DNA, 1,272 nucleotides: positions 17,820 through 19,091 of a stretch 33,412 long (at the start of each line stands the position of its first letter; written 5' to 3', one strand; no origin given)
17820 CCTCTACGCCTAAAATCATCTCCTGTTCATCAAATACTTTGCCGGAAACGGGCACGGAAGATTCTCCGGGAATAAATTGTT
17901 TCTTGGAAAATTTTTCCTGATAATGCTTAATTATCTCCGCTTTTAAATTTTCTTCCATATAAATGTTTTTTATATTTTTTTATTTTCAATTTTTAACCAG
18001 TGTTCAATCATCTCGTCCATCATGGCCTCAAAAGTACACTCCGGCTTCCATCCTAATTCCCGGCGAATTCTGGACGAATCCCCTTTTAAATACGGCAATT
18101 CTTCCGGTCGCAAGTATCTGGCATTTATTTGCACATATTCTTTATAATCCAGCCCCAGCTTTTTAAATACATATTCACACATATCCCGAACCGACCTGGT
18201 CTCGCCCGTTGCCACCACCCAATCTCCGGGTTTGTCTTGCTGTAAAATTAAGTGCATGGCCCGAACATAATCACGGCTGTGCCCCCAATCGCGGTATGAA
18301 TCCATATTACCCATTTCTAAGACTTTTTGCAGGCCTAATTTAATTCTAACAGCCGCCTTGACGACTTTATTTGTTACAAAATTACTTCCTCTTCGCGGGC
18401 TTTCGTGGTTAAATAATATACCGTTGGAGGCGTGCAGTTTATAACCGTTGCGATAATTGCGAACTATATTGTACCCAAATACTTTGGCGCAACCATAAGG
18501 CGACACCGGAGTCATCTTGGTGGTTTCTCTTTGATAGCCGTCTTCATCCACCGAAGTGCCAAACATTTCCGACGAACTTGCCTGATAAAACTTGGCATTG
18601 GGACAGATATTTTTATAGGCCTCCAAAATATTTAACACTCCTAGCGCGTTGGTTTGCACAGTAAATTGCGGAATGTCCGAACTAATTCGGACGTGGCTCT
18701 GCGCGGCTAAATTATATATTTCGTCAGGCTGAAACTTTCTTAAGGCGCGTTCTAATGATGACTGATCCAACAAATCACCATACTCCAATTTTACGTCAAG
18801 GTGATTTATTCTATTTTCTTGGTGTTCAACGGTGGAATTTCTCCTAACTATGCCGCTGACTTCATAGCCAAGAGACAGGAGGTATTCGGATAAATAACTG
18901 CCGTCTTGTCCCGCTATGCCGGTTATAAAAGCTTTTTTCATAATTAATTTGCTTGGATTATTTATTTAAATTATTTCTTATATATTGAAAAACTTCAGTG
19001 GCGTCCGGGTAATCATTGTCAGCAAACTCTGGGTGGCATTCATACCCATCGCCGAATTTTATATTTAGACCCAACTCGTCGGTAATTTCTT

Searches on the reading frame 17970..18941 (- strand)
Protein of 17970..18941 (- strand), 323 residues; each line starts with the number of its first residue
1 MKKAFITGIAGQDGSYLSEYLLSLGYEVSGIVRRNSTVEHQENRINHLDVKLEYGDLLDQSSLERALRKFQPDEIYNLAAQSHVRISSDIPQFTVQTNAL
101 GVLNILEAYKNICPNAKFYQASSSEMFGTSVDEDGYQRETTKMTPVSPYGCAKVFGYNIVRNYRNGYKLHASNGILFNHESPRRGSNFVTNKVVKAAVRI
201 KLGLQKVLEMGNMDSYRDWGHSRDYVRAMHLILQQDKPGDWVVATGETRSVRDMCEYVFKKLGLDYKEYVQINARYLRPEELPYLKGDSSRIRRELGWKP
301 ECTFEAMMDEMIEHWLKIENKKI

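Call 5: search_protein_families(library=ncbifam, proteins=[window:17970-18941:-], max_evalue=0.001)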
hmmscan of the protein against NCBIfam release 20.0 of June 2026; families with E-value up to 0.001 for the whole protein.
window:17970-18941:- (323 aa): 17 families
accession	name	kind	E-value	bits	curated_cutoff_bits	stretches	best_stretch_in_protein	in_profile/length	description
TIGR01472.1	gmd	equivalog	5e-115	384.3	415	1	2-317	1-340/342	GDP-mannose 4,6-dehydratase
TIGR01181.1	dTDP_gluc_dehyt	equivalog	9.8e-38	130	365.1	1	5-317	3-313/321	dTDP-glucose 4,6-dehydratase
TIGR02622.1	CDP_4_6_dhtase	equivalog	1.6e-27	96.5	278.45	1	2-317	5-331/352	CDP-glucose 4,6-dehydratase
NF007582.0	PRK10217.1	equivalog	9.1e-26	90.8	698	1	1-319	1-335/355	dTDP-glucose 4,6-dehydratase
TIGR04180.1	EDH_00030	hypoth_equivalog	4.7e-25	88.3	475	1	5-302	2-296/297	NAD-dependent 4,6-dehydratase LegB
NF007490.0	PRK10084.1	subfamily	3.1e-21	75.7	649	1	50-317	52-336/361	dTDP-glucose 4,6-dehydratase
TIGR01179.1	galE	equivalog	1.3e-19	70.2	262.3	1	5-313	3-323/332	UDP-glucose 4-epimerase GalE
NF052578.1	StrlDmthSdmBMthl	equivalog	8.8e-11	42.1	600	1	5-257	4-240/328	sterol demethylase protein SdmB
TIGR03466.1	HpnA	hypoth_equivalog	1.6e-09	37.1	367.65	1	3-138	2-128/327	hopanoid-associated sugar epimerase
TIGR02197.1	heptose_epim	equivalog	1.7e-09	37.3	274.6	1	6-310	3-308/316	ADP-glyceromanno-heptose 6-epimerase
NF043036.1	ErythonDh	equivalog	1.7e-09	37.3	325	1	4-167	3-168/321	D-erythronate dehydrogenase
NF007956.0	PRK10675.1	subfamily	8.9e-08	31.6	394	1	4-315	3-328/338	UDP-glucose 4-epimerase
TIGR01214.1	rmlD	equivalog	1.4e-07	30.9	224.05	1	5-199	3-170/285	dTDP-4-dehydrorhamnose reductase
NF047922.1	GDPFucSynFcl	equivalog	3.1e-07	30.2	500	1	45-319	27-305/308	GDP-L-fucose synthase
NF041015.1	UDPsulfquin_syn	equivalog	6.1e-07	28.7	575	1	43-122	61-143/384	UDP-sulfoquinovose synthase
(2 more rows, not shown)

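Call 6: search_protein_families(library=pfam, proteins=[window:17970-18941:-], max_evalue=0.001)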
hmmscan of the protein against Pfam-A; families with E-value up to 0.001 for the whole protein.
window:17970-18941:- (323 aa): 5 families
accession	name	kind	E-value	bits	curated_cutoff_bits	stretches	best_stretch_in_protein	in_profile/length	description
PF16363.11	GDP_Man_Dehyd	-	1.9e-115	386.3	27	1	5-311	1-332/332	GDP-mannose 4,6 dehydratase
PF01370.27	Epimerase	-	9.8e-61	205.6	20.9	1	5-244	2-240/240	NAD dependent epimerase/dehydratase family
PF04321.23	RmlD_sub_bind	-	3.1e-10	40.1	27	1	4-190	3-161/287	RmlD substrate binding domain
PF02719.21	Polysacc_synt_2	-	8.4e-07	28.9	20.2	1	7-110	4-116/293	Polysaccharide biosynthesis protein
PF05368.20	NmrA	-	0.00018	21.6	27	1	3-70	4-70/298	NmrA-like family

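Call 12: search_solved_structures(query=window:17973-18941:-, max_evalue=1e-10, show_alignments=1)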
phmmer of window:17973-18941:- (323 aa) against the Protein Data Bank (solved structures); distinct sequences matched with E-value up to 1e-10: 35.
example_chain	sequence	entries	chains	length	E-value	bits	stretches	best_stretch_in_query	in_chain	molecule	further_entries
1n7g_A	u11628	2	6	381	2e-92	313.2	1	2-319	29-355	GDP-D-mannose-4,6-dehydratase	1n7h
1rpn_A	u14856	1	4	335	6.1e-92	311.5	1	2-316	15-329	GDP-mannose 4,6-dehydratase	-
6gpj_A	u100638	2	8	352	2.6e-88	299.6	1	4-313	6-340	GDP-mannose 4,6 dehydratase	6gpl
5in4_A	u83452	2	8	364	3.2e-88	299.3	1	4-313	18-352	GDP-mannose 4,6 dehydratase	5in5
1t2a_A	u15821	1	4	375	3.5e-88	299.2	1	4-313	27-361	GDP-mannose 4,6 dehydratase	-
5uzh_A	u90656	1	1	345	8.5e-88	297.9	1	2-314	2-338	NafoA.00085.b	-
6gpk_A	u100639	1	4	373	8.8e-88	297.9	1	4-313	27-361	GDP-mannose 4,6 dehydratase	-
6q94_B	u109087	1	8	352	9.4e-88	297.8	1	4-313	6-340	GDP-mannose 4,6 dehydratase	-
7kf3_A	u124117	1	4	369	3.5e-86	292.6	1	2-314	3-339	GDP-mannose 4,6-dehydratase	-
1db3_A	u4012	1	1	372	3.9e-86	292.5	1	2-265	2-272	GDP-MANNOSE 4,6-DEHYDRATASE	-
2z1m_A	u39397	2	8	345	7.3e-83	281.7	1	2-317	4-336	GDP-D-mannose dehydratase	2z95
2pk3_A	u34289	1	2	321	2e-38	135.7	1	3-314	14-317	GDP-6-deoxy-D-lyxo-4-hexulose reductase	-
7us5_A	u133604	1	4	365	8.1e-36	127.2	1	2-316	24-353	GDP-D-GLYCERO-D-MANNO-HEPTOSE 4,6-DEHYDRATASE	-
2hun_A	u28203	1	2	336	6.5e-24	88.1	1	53-318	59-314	336aa long hypothetical dTDP-glucose 4,6-dehydratase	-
8du1_A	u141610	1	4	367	5.5e-23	85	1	1-316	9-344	dTDP-glucose 4,6-dehydratase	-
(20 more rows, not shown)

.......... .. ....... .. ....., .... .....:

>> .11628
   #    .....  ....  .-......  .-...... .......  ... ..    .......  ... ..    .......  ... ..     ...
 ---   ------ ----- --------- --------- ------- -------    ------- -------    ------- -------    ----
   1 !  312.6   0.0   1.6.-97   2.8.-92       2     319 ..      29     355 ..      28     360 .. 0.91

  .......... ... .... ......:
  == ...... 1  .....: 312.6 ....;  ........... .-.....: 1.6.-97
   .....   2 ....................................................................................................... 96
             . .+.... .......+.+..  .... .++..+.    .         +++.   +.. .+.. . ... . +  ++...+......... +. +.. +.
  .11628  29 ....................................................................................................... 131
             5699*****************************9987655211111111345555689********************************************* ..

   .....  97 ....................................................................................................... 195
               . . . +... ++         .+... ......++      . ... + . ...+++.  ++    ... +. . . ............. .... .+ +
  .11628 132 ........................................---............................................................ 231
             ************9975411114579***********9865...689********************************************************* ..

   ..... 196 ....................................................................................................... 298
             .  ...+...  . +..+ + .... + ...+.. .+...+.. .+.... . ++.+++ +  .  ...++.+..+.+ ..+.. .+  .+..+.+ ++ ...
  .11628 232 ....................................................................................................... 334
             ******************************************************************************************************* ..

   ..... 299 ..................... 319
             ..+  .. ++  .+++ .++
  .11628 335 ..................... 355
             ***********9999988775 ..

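Call 43: find_homologous_proteins(query=window:17973-18941:-, max_evalue=1e-40)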
Query window:17973-18941:- (323 aa): 8000 proteins with E <= 1e-40 among 8000 candidates; the best 120 are listed.
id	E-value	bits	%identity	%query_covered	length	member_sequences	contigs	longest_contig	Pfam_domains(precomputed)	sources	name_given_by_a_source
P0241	1.3e-217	739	100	100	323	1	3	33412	PF04321.24,PF16363.12,PF02719.22,PF01370.28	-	-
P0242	1.2e-210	716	96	100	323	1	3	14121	PF04321.24,PF16363.12,PF02719.22,PF01370.28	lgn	-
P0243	7.1e-196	668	89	100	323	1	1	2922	PF04321.24,PF16363.12,PF02719.22,PF01370.28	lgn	-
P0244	1.4e-195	667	88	100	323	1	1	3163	PF04321.24,PF16363.12,PF02719.22,PF01370.28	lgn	-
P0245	6.7e-192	655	88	100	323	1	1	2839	PF04321.24,PF16363.12,PF02719.22,PF01370.28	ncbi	-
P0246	4.7e-190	649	87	99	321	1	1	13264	PF04321.24,PF16363.12,PF02719.22,PF01370.28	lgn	-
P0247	1.0e-188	644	86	99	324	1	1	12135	PF04321.24,PF16363.12,PF02719.22,PF01370.28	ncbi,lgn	ncbi:MAG: GDP-mannose 4,6-dehydratase [Candidatus Magasanikbacteria bacterium]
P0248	1.9e-187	640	86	99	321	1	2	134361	PF04321.24,PF16363.12,PF02719.22,PF01370.28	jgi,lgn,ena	jgi:GDPmannose 4,6-dehydratase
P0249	5.0e-182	622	83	100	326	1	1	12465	PF04321.24,PF16363.12,PF02719.22,PF05368.20,PF01370.28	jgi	jgi:GDPmannose 4,6-dehydratase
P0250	9.8e-181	618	83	99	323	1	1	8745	PF04321.24,PF16363.12,PF02719.22,PF01370.28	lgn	-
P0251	9.8e-181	618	83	99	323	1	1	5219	PF04321.24,PF16363.12,PF02719.22,PF01370.28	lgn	-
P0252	9.9e-181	618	83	99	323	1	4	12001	PF04321.24,PF16363.12,PF02719.22,PF01370.28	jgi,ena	jgi:GDPmannose 4,6-dehydratase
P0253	1.1e-180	618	84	99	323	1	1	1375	PF04321.24,PF16363.12,PF02719.22,PF01370.28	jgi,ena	jgi:GDPmannose 4,6-dehydratase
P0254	1.2e-180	618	83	99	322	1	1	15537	PF04321.24,PF16363.12,PF02719.22,PF01370.28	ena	-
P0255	1.2e-180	618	83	99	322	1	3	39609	PF04321.24,PF16363.12,PF02719.22,PF01370.28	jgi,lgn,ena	jgi:GDPmannose 4,6-dehydratase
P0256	1.4e-180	618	83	99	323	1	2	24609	PF04321.24,PF16363.12,PF02719.22,PF01370.28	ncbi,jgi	jgi:GDPmannose 4,6-dehydratase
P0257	1.8e-180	617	84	99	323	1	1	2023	PF04321.24,PF16363.12,PF02719.22,PF01370.28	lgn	-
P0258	1.9e-180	617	83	99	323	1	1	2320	PF04321.24,PF16363.12,PF02719.22,PF01370.28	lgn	-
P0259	1.9e-180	617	84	99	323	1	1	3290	PF04321.24,PF16363.12,PF02719.22,PF01370.28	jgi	jgi:GDPmannose 4,6-dehydratase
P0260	1.9e-180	617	84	99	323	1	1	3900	PF04321.24,PF16363.12,PF02719.22,PF01370.28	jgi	jgi:GDPmannose 4,6-dehydratase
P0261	1.9e-180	617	84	99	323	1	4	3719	PF04321.24,PF16363.12,PF02719.22,PF01370.28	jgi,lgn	jgi:GDPmannose 4,6-dehydratase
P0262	2.0e-180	617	83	99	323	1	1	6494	PF04321.24,PF16363.12,PF02719.22,PF01370.28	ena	-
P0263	2.5e-180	617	83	99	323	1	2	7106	PF04321.24,PF16363.12,PF02719.22,PF01370.28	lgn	-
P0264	2.6e-180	617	83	99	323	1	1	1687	PF04321.24,PF16363.12,PF02719.22,PF01370.28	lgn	-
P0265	2.8e-180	617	83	99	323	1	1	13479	PF04321.24,PF16363.12,PF02719.22,PF01370.28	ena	-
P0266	2.8e-180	617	83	99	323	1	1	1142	PF04321.24,PF16363.12,PF02719.22,PF01370.28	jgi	-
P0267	3.7e-180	616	83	99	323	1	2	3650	PF04321.24,PF16363.12,PF02719.22,PF01370.28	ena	-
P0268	3.8e-180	616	83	99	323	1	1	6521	PF04321.24,PF16363.12,PF02719.22,PF01370.28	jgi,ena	-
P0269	4.9e-180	616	83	99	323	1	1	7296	PF04321.24,PF16363.12,PF02719.22,PF01370.28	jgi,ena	jgi:GDPmannose 4,6-dehydratase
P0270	5.0e-180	616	83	99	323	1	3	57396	PF04321.24,PF16363.12,PF02719.22,PF01370.28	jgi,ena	jgi:GDPmannose 4,6-dehydratase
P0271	5.1e-180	616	83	99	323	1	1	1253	PF04321.24,PF16363.12,PF02719.22,PF01370.28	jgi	jgi:GDPmannose 4,6-dehydratase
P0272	5.3e-180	616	83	99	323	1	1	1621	PF04321.24,PF16363.12,PF02719.22,PF01370.28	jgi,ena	jgi:GDPmannose 4,6-dehydratase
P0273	5.3e-180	616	84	98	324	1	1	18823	PF04321.24,PF16363.12,PF01370.28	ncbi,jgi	jgi:GDPmannose 4,6-dehydratase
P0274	6.7e-180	615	83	99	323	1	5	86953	PF04321.24,PF16363.12,PF02719.22,PF01370.28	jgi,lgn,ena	jgi:GDPmannose 4,6-dehydratase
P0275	7.0e-180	615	83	99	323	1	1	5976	PF04321.24,PF16363.12,PF02719.22,PF01370.28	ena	-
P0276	7.0e-180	615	83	99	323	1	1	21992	PF04321.24,PF16363.12,PF02719.22,PF01370.28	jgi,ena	jgi:GDPmannose 4,6-dehydratase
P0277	7.0e-180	615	84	99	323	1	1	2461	PF04321.24,PF16363.12,PF02719.22,PF01370.28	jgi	jgi:GDPmannose 4,6-dehydratase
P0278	7.0e-180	615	84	99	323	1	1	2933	PF04321.24,PF16363.12,PF02719.22,PF01370.28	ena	-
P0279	7.1e-180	615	83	99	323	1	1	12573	PF04321.24,PF16363.12,PF02719.22,PF01370.28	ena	-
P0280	7.2e-180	615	83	99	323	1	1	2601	PF04321.24,PF16363.12,PF02719.22,PF01370.28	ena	-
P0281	9.9e-180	615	83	99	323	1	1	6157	PF04321.24,PF16363.12,PF02719.22,PF01370.28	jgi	-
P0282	1.3e-179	614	83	99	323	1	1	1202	PF04321.24,PF16363.12,PF02719.22,PF01370.28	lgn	-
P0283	1.3e-179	614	83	99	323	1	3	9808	PF04321.24,PF16363.12,PF02719.22,PF01370.28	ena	-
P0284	1.3e-179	614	83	99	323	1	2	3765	PF04321.24,PF16363.12,PF02719.22,PF01370.28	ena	-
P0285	1.3e-179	614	83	99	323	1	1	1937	PF04321.24,PF16363.12,PF02719.22,PF01370.28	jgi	jgi:GDPmannose 4,6-dehydratase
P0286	1.4e-179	614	83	99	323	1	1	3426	PF04321.24,PF16363.12,PF02719.22,PF01370.28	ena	-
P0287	1.6e-179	614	83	99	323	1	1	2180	PF04321.24,PF16363.12,PF02719.22,PF01370.28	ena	-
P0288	1.8e-179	614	83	98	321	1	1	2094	PF04321.24,PF16363.12,PF01370.28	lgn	-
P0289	1.8e-179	614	81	100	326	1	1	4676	PF04321.24,PF16363.12,PF02719.22,PF05368.20,PF01370.28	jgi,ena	-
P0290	1.8e-179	614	83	99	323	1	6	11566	PF04321.24,PF16363.12,PF02719.22,PF01370.28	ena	-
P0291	1.9e-179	614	83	99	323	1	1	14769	PF04321.24,PF16363.12,PF02719.22,PF01370.28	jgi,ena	jgi:GDPmannose 4,6-dehydratase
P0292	2.5e-179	613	83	99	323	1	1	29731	PF04321.24,PF16363.12,PF02719.22,PF01370.28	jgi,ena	jgi:GDPmannose 4,6-dehydratase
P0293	2.6e-179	613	84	99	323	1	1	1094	PF04321.24,PF16363.12,PF02719.22,PF01370.28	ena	-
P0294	3.1e-179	613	83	99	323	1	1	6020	PF04321.24,PF16363.12,PF02719.22,PF01370.28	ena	-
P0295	4.8e-179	613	83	99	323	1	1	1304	PF04321.24,PF16363.12,PF02719.22,PF01370.28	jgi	jgi:GDPmannose 4,6-dehydratase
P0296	6.2e-179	612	83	98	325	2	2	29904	PF04321.24,PF16363.12,PF01370.28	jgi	jgi:GDPmannose 4,6-dehydratase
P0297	7.9e-179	612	83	99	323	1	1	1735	PF04321.24,PF16363.12,PF02719.22,PF01370.28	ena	-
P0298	9.5e-179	612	83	99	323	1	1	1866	PF04321.24,PF16363.12,PF02719.22,PF01370.28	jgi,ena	jgi:GDPmannose 4,6-dehydratase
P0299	1.3e-178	611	83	99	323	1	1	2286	PF04321.24,PF16363.12,PF02719.22,PF01370.28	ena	-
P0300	1.3e-178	611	83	99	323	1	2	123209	PF04321.24,PF16363.12,PF02719.22,PF01370.28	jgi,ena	jgi:GDPmannose 4,6-dehydratase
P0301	1.7e-178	611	83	99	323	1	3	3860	PF04321.24,PF16363.12,PF02719.22,PF01370.28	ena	-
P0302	1.9e-178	611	83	99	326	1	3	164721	PF04321.24,PF16363.12,PF02719.22,PF05368.20,PF01370.28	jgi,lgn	-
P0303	2.1e-178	610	83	99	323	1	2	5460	PF04321.24,PF16363.12,PF02719.22,PF01370.28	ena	-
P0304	2.1e-178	610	82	99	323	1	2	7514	PF04321.24,PF16363.12,PF02719.22,PF01370.28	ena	-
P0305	2.1e-178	610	83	99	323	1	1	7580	PF04321.24,PF16363.12,PF02719.22,PF01370.28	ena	-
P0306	2.5e-178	610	82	99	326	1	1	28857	PF04321.24,PF16363.12,PF02719.22,PF01370.28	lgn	-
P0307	2.9e-178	610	82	99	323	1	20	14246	PF04321.24,PF16363.12,PF02719.22,PF01370.28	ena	-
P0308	3.0e-178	610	83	99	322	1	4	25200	PF04321.24,PF16363.12,PF02719.22,PF01370.28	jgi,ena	-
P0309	3.4e-178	610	83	99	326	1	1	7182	PF04321.24,PF16363.12,PF02719.22,PF05368.20,PF01370.28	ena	-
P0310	4.0e-178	610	83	99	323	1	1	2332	PF04321.24,PF16363.12,PF02719.22,PF01370.28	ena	-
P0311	6.7e-178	609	83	98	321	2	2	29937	PF04321.24,PF16363.12,PF01370.28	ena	-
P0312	7.2e-178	609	83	99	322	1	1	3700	PF04321.24,PF16363.12,PF02719.22,PF01370.28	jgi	jgi:GDPmannose 4,6-dehydratase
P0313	9.2e-178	608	82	100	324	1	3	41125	PF04321.24,PF16363.12,PF02719.22,PF01370.28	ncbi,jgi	-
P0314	9.8e-178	608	82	99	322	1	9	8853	PF04321.24,PF16363.12,PF02719.22,PF01370.28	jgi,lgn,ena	jgi:GDPmannose 4,6-dehydratase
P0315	1.1e-177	608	82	99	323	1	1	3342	PF04321.24,PF16363.12,PF02719.22,PF01370.28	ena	-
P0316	1.2e-177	608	82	99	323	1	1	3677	PF04321.24,PF16363.12,PF02719.22,PF01370.28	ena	-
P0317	1.6e-177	608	83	99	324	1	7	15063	PF04321.24,PF16363.12,PF01370.28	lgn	-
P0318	2.7e-177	607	82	99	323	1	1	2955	PF04321.24,PF16363.12,PF02719.22,PF01370.28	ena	-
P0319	2.8e-177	607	82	99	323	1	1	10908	PF04321.24,PF16363.12,PF02719.22,PF01370.28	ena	-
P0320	3.5e-177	606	82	99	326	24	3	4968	PF04321.24,PF16363.12,PF01370.28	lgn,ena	-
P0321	3.7e-177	606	82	99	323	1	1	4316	PF04321.24,PF16363.12,PF02719.22,PF01370.28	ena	-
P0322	4.4e-177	606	82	99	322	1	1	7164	PF04321.24,PF16363.12,PF02719.22,PF01370.28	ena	-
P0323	5.0e-177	606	82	99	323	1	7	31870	PF04321.24,PF16363.12,PF02719.22,PF01370.28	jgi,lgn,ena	jgi:GDPmannose 4,6-dehydratase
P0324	5.4e-177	606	82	99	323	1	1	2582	PF04321.24,PF16363.12,PF02719.22,PF01370.28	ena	-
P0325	6.2e-177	606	82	99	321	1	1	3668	PF04321.24,PF16363.12,PF02719.22,PF05368.20,PF01073.26,PF01370.28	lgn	-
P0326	6.5e-177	606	81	99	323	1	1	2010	PF04321.24,PF16363.12,PF02719.22,PF01370.28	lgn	-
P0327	8.3e-177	605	82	99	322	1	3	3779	PF04321.24,PF16363.12,PF02719.22,PF01370.28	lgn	-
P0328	8.3e-177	605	82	98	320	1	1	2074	PF04321.24,PF16363.12,PF02719.22,PF01370.28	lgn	-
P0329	9.4e-177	605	82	100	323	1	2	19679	PF04321.24,PF16363.12,PF01370.28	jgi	jgi:GDPmannose 4,6-dehydratase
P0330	1.2e-176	605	82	99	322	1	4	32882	PF04321.24,PF16363.12,PF02719.22,PF01370.28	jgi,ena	jgi:GDPmannose 4,6-dehydratase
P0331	1.2e-176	605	84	98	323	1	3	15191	PF04321.24,PF16363.12,PF01370.28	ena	-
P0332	1.3e-176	605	84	97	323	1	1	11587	PF04321.24,PF16363.12,PF01370.28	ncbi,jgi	jgi:GDPmannose 4,6-dehydratase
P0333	1.5e-176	604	84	98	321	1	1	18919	PF04321.24,PF16363.12,PF01370.28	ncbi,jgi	-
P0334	1.6e-176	604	82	99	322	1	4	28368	PF04321.24,PF16363.12,PF02719.22,PF01370.28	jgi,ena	jgi:GDPmannose 4,6-dehydratase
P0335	1.9e-176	604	81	99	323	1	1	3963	PF04321.24,PF16363.12,PF02719.22,PF01370.28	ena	-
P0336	2.3e-176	604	84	98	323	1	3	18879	PF04321.24,PF16363.12,PF01370.28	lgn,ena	-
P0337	2.6e-176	604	82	99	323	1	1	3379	PF04321.24,PF16363.12,PF02719.22,PF01370.28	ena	-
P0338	2.9e-176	603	82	98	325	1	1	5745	PF04321.24,PF16363.12,PF02719.22,PF01370.28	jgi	-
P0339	3.4e-176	603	82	99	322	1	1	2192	PF04321.24,PF16363.12,PF02719.22,PF01370.28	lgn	-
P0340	3.8e-176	603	82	98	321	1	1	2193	PF04321.24,PF16363.12,PF02719.22,PF05368.20,PF01370.28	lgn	-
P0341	4.1e-176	603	81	99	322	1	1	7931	PF04321.24,PF16363.12,PF02719.22,PF01370.28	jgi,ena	-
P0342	4.5e-176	603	83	98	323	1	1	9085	PF04321.24,PF16363.12,PF01370.28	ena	-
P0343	4.9e-176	603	84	98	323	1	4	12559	PF04321.24,PF16363.12,PF01370.28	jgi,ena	jgi:GDPmannose 4,6-dehydratase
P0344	5.1e-176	603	82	99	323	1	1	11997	PF04321.24,PF16363.12,PF02719.22,PF01370.28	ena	-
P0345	6.1e-176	602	81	100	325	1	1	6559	PF04321.24,PF16363.12,PF02719.22,PF01370.28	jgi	jgi:GDPmannose 4,6-dehydratase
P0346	6.5e-176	602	80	99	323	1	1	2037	PF04321.24,PF16363.12,PF02719.22,PF01370.28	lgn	-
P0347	6.6e-176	602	82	99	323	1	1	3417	PF04321.24,PF16363.12,PF02719.22,PF01370.28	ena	-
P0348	7.7e-176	602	81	99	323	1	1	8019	PF04321.24,PF16363.12,PF02719.22,PF01370.28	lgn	-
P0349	8.6e-176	602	81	99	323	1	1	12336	PF04321.24,PF16363.12,PF02719.22,PF01370.28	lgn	-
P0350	9.5e-176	602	81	98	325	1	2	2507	PF04321.24,PF16363.12,PF02719.22,PF01370.28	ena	-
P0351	9.9e-176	602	82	99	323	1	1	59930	PF04321.24,PF16363.12,PF02719.22,PF01370.28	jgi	jgi:GDPmannose 4,6-dehydratase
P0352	1.0e-175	602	81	99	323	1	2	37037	PF04321.24,PF16363.12,PF02719.22,PF01370.28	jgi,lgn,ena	jgi:GDPmannose 4,6-dehydratase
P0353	1.2e-175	601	83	99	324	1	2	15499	PF04321.24,PF16363.12,PF02719.22,PF01370.28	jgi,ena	jgi:GDPmannose 4,6-dehydratase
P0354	1.4e-175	601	82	99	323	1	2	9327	PF04321.24,PF16363.12,PF02719.22,PF01370.28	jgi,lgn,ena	jgi:GDPmannose 4,6-dehydratase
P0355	1.4e-175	601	81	99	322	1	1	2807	PF04321.24,PF16363.12,PF02719.22,PF01370.28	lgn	-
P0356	1.5e-175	601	81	100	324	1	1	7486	PF04321.24,PF16363.12,PF02719.22,PF01370.28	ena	-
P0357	1.6e-175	601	81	99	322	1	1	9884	PF04321.24,PF16363.12,PF02719.22,PF01370.28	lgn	-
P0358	2.0e-175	601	81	99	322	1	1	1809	PF04321.24,PF16363.12,PF02719.22,PF01370.28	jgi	jgi:GDPmannose 4,6-dehydratase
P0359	2.2e-175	601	81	99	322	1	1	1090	PF04321.24,PF16363.12,PF02719.22,PF01370.28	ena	-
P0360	2.4e-175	600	80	99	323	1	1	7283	PF04321.24,PF16363.12,PF02719.22,PF01370.28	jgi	jgi:GDPmannose 4,6-dehydratase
